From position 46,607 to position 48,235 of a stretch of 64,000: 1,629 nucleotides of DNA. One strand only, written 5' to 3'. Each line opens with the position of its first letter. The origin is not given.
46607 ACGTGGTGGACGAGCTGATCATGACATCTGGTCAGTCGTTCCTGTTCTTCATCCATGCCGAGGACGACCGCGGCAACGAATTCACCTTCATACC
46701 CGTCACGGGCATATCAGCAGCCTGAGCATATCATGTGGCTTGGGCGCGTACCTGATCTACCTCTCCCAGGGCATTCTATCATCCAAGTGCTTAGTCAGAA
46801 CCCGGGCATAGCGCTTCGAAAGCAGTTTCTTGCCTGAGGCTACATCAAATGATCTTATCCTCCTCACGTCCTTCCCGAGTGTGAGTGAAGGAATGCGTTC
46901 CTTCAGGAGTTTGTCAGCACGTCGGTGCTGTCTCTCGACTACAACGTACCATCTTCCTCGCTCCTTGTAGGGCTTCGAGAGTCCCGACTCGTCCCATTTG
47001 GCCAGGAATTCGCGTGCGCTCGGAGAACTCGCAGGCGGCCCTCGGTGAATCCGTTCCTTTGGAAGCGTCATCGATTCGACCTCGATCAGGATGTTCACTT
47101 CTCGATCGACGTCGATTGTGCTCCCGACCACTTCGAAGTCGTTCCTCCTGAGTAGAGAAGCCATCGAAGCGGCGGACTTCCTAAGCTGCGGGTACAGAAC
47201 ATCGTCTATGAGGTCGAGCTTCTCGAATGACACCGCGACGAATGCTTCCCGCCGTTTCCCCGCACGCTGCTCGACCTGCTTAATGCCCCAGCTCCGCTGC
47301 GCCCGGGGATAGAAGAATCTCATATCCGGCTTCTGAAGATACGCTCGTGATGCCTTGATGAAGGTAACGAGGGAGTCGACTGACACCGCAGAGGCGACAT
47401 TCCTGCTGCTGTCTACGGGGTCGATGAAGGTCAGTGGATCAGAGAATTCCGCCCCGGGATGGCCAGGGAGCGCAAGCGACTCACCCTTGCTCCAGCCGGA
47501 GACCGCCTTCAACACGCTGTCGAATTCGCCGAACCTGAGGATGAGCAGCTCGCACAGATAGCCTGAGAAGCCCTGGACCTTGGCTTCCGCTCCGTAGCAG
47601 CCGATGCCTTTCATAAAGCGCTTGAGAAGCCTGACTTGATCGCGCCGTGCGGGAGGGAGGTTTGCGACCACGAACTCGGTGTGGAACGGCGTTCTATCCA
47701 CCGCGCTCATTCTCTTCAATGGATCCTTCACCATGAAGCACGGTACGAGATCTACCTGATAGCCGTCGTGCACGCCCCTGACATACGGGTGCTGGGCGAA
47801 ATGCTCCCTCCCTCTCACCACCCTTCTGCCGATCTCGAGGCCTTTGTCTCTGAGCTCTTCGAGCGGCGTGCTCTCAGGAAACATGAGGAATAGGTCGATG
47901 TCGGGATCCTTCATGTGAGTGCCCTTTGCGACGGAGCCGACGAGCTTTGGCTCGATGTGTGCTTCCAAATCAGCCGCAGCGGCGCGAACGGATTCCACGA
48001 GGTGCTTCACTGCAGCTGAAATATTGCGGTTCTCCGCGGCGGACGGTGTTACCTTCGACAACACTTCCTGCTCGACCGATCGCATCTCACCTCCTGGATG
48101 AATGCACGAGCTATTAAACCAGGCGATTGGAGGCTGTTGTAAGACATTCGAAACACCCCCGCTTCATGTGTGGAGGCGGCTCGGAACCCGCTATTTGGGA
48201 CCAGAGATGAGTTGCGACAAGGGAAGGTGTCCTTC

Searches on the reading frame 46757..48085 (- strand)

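Call 42: search_protein_families(library=pfam, proteins=[window:46757-48085:-], max_evalue=0.00001)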
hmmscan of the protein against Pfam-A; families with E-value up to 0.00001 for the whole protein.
window:46757-48085:- (442 aa): 3 families
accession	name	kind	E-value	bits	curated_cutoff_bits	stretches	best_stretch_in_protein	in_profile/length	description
PF09249.16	tRNA_NucTransf2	-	1.8e-40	138.1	27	1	149-258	1-112/113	tRNA nucleotidyltransferase, second domain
PF21133.2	CAA_C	-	7.5e-27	94.2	22.2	1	281-418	4-144/144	CCA-adding enzyme, C-terminal domain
PF01909.29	NTP_transf_2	-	2.3e-10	41.1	21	1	48-135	19-93/93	Nucleotidyltransferase domain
